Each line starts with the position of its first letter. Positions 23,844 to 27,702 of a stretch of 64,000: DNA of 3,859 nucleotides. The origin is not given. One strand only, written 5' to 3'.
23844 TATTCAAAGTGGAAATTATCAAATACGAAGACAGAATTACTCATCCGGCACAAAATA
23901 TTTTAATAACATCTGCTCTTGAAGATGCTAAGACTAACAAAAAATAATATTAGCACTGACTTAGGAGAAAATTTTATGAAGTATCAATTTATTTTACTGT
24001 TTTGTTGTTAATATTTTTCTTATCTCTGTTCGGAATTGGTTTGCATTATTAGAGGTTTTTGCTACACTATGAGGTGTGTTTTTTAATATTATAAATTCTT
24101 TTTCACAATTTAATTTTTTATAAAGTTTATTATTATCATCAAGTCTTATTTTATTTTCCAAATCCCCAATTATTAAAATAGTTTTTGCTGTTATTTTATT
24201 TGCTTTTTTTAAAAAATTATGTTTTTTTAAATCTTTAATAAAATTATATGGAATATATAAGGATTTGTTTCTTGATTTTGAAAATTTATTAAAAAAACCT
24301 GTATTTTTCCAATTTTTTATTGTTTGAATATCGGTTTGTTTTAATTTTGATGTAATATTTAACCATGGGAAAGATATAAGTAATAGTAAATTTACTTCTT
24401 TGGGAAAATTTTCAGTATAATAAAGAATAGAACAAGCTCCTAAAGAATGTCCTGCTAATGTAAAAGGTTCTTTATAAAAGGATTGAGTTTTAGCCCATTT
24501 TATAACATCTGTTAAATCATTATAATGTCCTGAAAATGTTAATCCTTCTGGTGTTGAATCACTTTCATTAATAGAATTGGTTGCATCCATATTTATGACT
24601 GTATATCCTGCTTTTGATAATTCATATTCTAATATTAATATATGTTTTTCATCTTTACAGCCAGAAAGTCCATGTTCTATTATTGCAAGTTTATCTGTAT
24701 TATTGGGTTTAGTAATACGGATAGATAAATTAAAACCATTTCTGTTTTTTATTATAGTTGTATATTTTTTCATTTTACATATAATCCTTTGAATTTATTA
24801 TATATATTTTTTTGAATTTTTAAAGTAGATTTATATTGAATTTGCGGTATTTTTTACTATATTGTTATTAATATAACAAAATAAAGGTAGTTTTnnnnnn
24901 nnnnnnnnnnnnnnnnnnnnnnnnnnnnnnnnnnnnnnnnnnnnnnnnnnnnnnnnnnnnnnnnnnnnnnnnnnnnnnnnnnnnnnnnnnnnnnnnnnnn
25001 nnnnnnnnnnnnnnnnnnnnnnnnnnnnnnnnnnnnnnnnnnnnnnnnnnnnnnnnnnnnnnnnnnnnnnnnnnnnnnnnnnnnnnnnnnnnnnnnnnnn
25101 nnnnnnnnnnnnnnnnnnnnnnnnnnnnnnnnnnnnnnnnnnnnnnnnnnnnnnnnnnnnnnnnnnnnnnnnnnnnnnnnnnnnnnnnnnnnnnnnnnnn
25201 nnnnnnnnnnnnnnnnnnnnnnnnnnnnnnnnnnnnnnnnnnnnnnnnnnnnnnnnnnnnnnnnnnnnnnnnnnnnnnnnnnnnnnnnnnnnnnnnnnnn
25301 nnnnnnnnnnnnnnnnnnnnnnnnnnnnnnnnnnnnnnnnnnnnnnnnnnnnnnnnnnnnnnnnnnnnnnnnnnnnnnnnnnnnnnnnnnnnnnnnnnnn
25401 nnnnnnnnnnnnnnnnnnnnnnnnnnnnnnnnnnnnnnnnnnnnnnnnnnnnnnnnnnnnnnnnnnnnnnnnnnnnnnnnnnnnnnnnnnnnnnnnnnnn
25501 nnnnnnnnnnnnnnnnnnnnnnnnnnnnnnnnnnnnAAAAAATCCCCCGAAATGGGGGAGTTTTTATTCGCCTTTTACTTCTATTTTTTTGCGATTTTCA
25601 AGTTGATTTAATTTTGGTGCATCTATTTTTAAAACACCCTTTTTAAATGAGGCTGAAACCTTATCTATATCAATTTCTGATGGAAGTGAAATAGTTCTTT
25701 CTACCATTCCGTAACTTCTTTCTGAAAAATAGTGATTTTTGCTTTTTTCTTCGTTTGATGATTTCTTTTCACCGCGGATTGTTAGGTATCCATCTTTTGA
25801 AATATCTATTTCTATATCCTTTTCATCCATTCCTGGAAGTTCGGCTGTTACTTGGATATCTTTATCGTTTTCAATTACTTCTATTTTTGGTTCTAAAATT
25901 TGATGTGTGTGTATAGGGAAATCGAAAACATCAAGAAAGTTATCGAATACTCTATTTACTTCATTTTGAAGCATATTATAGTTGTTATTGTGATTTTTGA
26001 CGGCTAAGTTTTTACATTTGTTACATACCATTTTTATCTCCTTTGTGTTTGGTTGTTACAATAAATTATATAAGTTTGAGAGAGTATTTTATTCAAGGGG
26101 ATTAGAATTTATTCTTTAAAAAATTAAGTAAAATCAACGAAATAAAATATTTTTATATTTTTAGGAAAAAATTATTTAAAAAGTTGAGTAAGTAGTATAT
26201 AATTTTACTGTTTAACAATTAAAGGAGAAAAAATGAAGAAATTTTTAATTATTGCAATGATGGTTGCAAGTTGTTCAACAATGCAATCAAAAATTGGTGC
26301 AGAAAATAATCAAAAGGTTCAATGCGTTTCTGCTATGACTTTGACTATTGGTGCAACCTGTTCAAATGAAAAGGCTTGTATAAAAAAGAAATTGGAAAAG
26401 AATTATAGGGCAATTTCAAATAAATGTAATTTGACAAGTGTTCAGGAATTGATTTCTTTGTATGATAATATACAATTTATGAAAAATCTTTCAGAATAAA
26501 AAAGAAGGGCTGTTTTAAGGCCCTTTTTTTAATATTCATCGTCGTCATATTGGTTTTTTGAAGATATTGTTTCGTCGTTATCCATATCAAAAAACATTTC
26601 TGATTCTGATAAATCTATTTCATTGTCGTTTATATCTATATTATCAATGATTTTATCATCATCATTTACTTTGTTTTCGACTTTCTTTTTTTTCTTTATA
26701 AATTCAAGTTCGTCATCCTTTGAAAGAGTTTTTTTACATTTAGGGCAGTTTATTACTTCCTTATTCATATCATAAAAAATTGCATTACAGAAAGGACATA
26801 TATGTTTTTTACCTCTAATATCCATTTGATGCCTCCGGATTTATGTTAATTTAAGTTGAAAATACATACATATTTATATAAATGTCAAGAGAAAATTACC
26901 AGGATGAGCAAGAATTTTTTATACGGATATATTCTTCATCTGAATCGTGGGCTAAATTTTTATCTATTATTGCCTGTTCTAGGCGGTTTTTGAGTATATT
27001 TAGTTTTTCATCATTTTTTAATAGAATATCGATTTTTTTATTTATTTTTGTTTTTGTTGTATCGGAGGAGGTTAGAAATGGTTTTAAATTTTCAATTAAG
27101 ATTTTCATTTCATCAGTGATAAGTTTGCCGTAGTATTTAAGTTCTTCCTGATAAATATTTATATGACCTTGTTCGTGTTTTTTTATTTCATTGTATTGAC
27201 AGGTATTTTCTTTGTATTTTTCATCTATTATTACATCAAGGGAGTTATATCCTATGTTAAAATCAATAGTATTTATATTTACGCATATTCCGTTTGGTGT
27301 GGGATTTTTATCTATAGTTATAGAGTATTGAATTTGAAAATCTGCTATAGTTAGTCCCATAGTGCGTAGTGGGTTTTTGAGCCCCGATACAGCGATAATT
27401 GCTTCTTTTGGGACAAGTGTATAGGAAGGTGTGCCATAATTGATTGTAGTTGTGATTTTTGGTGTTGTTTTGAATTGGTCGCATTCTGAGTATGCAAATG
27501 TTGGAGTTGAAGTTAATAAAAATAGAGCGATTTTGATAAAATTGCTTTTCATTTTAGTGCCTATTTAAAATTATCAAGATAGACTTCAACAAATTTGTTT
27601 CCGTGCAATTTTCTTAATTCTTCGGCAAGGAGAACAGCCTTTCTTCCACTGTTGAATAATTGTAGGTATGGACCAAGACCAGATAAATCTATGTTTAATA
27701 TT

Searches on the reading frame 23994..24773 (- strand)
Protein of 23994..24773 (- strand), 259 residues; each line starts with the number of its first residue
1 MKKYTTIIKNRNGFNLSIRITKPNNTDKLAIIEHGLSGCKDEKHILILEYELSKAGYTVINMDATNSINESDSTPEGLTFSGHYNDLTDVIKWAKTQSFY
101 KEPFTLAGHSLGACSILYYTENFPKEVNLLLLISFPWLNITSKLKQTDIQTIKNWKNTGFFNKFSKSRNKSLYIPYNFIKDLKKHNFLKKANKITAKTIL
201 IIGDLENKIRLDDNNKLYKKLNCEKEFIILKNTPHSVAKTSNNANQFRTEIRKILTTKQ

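Call 20: search_protein_families(library=pfam, proteins=[window:23994-24773:-], max_evalue=0.001)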
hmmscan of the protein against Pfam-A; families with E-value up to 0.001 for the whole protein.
window:23994-24773:- (259 aa): 3 families
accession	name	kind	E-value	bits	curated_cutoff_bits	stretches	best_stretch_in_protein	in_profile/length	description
PF00561.26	Abhydrolase_1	-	1e-09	38.9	25.8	1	31-135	4-102/245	alpha/beta hydrolase fold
PF12146.15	Hydrolase_4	-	1.4e-07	31.5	27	1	51-165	26-138/239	Serine aminopeptidase, S33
PF02129.25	Peptidase_S15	-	0.00074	19.7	23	0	52-128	47-121/262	X-Pro dipeptidyl-peptidase (S15 family)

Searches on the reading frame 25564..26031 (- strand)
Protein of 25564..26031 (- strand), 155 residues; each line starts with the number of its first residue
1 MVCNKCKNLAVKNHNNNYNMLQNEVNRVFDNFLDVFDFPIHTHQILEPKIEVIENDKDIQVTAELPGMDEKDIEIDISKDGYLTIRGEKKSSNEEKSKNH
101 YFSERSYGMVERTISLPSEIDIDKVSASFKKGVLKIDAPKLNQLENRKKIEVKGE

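Call 21: search_protein_families(library=pfam, proteins=[window:25564-26031:-], max_evalue=0.001)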
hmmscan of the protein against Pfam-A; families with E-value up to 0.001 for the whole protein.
window:25564-26031:- (155 aa): 2 families
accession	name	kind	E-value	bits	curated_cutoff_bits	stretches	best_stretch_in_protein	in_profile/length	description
PF00011.27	HSP20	-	7e-21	74.7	20.8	1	52-152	2-101/102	Hsp20/alpha crystallin family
PF17886.7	ArsA_HSP20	-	3.8e-05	23.6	22.5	1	57-136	2-61/63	HSP20-like domain found in ArsA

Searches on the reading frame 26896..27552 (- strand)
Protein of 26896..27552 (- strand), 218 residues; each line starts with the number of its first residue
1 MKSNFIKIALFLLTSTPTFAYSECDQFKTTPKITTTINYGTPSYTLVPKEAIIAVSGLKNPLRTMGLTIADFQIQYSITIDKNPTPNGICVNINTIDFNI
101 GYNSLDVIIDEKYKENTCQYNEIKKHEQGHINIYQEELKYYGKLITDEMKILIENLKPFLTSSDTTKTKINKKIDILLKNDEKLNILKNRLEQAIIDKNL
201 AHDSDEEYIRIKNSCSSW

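Call 3: search_protein_families(library=pfam, proteins=[window:26896-27552:-], max_evalue=0.01)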
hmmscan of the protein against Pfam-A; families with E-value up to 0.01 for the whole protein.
window:26896-27552:- (218 aa): 0 families

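Call 56: search_protein_families(library=ncbifam, proteins=[window:26896-27552:-], max_evalue=0.01)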
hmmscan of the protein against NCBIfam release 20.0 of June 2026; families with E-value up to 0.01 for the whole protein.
window:26896-27552:- (218 aa): 0 families

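Call 64: search_protein_families(library=pfam, alignment_id=A2, max_evalue=1)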
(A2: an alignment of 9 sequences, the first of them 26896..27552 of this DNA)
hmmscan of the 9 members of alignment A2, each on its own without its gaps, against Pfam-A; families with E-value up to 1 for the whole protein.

A. member 1, window:26896-27552:- (218 aa): 1 family
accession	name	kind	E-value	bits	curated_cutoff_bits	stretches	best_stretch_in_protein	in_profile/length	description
PF18584.7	SYCP2_SLD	-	0.042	14.7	26.5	1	96-177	29-99/112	Synaptonemal complex 2 Spt16M-like domain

B. families by the number of members that match (of 9 scanned): 7 families
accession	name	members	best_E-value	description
PF18584.7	SYCP2_SLD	2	0.042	Synaptonemal complex 2 Spt16M-like domain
PF17836.7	PglD_N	1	0.0042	PglD N-terminal domain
PF21522.3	MreB-like_C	1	0.0087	Archaeal actin homologue MreB-like, C-terminal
PF06037.17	DUF922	1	0.026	Bacterial protein of unknown function (DUF922)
PF10880.13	DUF2673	1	0.048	Protein of unknown function (DUF2673)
PF13668.12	Ferritin_2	1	0.059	Ferritin-like domain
PF17708.6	Gasdermin_C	1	0.078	Gasdermin PUB domain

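Call 65: search_solved_structures(query=A2, max_evalue=1)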
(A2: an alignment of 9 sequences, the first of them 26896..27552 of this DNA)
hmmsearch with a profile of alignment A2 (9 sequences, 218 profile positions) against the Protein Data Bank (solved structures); distinct sequences matched with E-value up to 1: 0.

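Call 68: find_homologous_proteins(query=window:26896-27552:-, max_evalue=0.001)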
Query window:26896-27552:- (218 aa): 13 proteins with E <= 0.001 among 293 candidates.
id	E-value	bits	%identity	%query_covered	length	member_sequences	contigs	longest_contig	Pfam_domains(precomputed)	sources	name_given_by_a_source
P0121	1.5e-138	477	100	100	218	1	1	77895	-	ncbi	ncbi:MAG: hypothetical protein ACI4N3_00615 [Alphaproteobacteria bacterium]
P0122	2.2e-121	421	89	98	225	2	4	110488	-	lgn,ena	-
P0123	9.9e-115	399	82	100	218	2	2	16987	-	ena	-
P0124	1.5e-114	399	82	100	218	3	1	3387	-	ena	-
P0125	1.6e-92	327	74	90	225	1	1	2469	-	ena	-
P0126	4.8e-92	325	68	100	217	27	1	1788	-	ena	-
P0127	2.8e-91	323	69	96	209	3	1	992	-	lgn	-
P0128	1.5e-82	294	60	98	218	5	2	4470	-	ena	-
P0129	7.5e-64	233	84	58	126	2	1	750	-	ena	-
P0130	2.9e-58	215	51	100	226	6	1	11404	-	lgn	-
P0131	5.2e-54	201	45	98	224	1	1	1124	-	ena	-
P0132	3.7e-34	136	38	89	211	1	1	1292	-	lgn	-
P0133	1.2e-33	134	35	95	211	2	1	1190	-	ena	-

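Call 77: predict_structure(alignment_id=A3)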
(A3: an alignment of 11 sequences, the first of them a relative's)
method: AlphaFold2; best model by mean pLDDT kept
length: 218 residues; sequences in the alignment: 11
mean_pLDDT: 89.2   pTM: 0.80
mean pLDDT of the five models: 89.2, 88.8, 88.7, 88.5, 88.2
residues with pLDDT >= 90: 165; 70-90: 32; 50-70: 3; < 50: 18
segments of 3 or more residues with pLDDT < 50: 1-7, 9-19
pLDDT, mean of each block of 10 residues (from residue 1): 44 48 84 96 96 89 92 95 91 95 97 95 96 98 97 93 90 93 97 97 89 89
secondary structure, 60 per line:
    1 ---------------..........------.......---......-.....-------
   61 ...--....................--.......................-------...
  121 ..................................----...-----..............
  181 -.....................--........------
elements in order: H16-25 E32-38 E42-47 H49-53 E66-85 E88-110 H118-154 E159-161 H167-180 H182-202 H205-212
